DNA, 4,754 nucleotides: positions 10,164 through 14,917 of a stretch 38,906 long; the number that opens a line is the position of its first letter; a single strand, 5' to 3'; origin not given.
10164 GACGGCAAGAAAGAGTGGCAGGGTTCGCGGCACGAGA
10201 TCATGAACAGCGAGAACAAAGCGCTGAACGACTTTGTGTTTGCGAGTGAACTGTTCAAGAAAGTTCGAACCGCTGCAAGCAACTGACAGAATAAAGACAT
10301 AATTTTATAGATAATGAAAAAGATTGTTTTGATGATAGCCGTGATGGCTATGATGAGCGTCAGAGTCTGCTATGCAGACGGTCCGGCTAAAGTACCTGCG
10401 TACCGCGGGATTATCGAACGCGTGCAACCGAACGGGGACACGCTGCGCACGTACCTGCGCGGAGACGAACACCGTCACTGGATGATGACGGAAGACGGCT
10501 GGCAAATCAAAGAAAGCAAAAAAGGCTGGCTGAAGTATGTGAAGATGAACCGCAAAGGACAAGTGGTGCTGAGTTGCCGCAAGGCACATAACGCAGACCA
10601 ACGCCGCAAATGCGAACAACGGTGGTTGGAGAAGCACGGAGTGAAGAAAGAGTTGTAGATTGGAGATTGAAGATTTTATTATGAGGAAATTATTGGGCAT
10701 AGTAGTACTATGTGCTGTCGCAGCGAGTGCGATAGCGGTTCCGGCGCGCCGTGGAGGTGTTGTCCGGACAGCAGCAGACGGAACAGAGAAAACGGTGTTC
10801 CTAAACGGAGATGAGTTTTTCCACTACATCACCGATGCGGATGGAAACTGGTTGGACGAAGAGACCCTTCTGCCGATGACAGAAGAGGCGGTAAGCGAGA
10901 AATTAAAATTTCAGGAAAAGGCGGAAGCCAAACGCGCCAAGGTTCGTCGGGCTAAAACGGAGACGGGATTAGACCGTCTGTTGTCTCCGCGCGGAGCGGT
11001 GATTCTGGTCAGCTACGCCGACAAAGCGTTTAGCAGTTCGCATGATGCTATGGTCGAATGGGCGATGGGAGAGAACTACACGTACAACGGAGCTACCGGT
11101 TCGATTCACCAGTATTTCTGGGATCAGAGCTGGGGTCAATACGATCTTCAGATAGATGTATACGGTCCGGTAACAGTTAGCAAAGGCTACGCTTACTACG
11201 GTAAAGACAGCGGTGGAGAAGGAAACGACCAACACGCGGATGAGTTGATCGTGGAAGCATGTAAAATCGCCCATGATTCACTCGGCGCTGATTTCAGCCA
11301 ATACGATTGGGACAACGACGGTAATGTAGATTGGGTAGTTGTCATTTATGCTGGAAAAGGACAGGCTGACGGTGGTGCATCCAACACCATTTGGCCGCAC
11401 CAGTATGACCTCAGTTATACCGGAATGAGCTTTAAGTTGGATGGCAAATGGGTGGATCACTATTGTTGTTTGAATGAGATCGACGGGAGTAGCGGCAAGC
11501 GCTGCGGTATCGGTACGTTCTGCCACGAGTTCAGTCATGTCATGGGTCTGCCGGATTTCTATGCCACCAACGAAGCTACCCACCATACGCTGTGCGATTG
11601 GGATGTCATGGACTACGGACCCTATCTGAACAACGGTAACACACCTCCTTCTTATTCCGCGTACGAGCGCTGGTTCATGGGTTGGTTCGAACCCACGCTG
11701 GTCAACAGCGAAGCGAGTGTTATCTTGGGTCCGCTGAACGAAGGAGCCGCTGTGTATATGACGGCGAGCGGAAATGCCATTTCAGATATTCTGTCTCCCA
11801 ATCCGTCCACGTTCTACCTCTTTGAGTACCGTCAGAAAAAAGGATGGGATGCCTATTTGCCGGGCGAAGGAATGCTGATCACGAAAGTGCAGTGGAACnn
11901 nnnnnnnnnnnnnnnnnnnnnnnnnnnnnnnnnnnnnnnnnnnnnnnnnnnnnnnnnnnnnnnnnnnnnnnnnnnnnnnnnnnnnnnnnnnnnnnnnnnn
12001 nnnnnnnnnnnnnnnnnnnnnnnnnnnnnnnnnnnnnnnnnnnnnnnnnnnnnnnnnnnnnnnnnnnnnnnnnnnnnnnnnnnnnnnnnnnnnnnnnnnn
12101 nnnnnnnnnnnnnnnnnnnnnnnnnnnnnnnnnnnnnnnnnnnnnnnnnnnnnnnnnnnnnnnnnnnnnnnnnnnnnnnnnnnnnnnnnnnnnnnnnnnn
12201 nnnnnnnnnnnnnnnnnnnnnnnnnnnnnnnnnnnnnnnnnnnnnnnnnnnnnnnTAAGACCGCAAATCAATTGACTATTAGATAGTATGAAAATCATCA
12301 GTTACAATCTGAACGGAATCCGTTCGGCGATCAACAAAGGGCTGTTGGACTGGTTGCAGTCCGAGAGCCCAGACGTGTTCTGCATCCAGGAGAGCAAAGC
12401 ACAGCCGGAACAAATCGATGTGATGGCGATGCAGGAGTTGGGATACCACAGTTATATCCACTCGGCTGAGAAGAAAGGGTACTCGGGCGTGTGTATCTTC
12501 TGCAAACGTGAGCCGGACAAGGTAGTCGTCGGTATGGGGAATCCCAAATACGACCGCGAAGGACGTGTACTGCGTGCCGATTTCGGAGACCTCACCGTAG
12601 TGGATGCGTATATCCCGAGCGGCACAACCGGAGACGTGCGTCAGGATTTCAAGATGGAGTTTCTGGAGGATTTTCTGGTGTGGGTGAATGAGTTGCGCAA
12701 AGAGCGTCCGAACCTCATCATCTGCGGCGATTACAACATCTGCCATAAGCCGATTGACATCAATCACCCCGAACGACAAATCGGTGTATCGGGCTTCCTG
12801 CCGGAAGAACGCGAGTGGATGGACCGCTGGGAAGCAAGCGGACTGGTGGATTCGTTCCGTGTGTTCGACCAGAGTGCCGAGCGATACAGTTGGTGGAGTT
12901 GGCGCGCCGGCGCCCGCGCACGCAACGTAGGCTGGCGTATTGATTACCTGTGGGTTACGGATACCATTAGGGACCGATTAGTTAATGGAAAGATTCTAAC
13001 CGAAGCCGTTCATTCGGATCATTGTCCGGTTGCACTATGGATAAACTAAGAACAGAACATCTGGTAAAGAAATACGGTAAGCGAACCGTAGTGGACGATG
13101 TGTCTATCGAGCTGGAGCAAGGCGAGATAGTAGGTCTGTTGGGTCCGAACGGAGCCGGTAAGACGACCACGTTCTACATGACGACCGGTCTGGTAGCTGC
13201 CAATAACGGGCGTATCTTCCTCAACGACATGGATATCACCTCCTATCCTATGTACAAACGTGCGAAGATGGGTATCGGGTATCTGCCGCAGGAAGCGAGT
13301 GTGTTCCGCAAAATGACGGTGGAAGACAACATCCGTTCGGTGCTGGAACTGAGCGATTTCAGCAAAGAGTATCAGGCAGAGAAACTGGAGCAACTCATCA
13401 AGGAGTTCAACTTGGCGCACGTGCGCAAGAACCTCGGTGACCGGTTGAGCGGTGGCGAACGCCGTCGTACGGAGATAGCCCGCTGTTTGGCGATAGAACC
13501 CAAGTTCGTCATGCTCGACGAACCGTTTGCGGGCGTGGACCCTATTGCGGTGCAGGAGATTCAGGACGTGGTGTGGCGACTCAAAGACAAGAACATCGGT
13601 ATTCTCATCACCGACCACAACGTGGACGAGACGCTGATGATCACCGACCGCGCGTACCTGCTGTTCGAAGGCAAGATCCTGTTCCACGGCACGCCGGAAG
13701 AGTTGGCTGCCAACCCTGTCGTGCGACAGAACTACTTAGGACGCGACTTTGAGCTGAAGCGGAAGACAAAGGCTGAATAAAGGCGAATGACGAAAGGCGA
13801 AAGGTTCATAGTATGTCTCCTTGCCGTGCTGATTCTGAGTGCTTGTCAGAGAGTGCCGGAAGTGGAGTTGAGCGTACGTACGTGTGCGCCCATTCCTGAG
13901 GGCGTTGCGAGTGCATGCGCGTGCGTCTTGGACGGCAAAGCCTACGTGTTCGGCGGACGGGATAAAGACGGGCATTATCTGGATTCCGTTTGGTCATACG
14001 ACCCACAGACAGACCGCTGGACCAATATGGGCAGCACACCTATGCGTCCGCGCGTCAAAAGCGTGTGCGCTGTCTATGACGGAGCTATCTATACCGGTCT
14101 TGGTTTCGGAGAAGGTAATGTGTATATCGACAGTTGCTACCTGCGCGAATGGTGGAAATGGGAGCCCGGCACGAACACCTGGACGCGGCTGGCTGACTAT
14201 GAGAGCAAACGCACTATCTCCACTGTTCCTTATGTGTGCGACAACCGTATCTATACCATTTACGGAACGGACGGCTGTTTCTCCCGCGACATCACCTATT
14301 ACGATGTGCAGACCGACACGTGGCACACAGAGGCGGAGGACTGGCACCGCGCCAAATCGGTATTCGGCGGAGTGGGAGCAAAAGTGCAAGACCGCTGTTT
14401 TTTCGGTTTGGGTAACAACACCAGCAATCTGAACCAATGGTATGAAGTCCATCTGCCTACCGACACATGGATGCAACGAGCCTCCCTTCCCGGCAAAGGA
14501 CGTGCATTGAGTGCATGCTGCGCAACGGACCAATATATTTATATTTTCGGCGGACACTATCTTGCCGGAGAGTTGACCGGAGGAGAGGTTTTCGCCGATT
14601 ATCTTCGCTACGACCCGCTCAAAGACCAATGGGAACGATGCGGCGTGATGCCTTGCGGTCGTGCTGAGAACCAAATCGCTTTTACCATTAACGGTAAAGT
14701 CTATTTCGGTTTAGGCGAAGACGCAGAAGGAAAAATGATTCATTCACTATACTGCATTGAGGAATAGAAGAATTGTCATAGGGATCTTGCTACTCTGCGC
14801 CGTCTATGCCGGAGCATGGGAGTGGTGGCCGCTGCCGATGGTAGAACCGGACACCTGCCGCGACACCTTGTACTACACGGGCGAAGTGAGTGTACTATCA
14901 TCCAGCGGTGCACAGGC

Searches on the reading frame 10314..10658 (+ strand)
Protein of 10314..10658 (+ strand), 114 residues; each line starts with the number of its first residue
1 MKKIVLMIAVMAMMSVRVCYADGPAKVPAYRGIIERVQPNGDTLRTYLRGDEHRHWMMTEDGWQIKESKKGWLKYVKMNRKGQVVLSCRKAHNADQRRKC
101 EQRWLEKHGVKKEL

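Call 60: search_protein_families(library=pfam, proteins=[window:10314-10658:+], max_evalue=0.05)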
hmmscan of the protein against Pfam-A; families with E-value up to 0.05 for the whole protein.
window:10314-10658:+ (114 aa): 1 family
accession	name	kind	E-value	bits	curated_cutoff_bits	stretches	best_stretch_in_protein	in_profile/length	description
PF08861.15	DUF1828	-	0.0086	16.8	22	1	39-97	6-64/91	Domain of unknown function DUF1828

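Call 64: search_protein_families(library=ncbifam, proteins=[window:10314-10658:+], max_evalue=1)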
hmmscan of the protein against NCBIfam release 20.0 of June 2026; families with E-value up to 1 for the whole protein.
window:10314-10658:+ (114 aa): 1 family
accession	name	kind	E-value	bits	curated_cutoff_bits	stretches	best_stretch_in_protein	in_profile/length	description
NF050142.1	PG1828_fam_lipo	equivalog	0.035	14.8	50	1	1-19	1-19/59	PG1828 family lipoprotein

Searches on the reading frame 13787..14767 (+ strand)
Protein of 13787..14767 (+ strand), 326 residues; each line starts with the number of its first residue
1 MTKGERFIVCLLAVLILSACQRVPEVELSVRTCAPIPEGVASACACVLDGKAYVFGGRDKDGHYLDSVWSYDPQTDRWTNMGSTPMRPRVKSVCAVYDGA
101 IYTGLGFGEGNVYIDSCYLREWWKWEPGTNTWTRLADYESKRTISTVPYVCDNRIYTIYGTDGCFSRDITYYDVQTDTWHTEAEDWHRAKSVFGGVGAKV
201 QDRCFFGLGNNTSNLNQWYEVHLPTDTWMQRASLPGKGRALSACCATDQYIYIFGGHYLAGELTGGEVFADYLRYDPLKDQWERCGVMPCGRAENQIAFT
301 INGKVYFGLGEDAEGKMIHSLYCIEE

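Call 91: search_protein_families(library=pfam, proteins=[window:13787-14767:+], max_evalue=0.001)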
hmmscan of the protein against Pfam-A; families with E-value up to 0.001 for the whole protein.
window:13787-14767:+ (326 aa): 9 families
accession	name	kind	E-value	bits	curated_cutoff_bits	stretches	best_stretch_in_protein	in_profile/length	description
PF24681.1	Kelch_KLHDC2_KLHL20_DRC7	-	2e-27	96.4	50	2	32-181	43-193/221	KLHDC2/KLHL20/DRC7 Kelch-repeats domain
PF01344.31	Kelch_1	-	1.6e-23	82.3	20.1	3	42-83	4-44/46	Kelch motif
PF07646.21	Kelch_2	-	1.2e-22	79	21.3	2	45-83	7-46/48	Kelch motif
PF24996.1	NANM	-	6e-21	75.1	45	2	192-308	8-122/350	N-acetylneuraminate epimerase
PF13964.12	Kelch_6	-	8.6e-21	73.6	25.3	2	241-292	4-50/50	Kelch motif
PF24981.1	Beta-prop_ATRN-LZTR1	-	2.7e-17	63.4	50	2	53-283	2-249/289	Attractin/LZTR1 beta-propeller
PF13415.12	Kelch_3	-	3.5e-17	62.5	22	1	50-90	2-41/48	Galactose oxidase, central domain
PF13418.12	Kelch_4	-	7.2e-17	61.5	21.6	2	44-85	6-48/49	Galactose oxidase, central domain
PF25210.1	Kelch_FKB95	-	9.7e-16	58.6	70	1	37-113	77-155/268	FKB95, Kelch-repeats domain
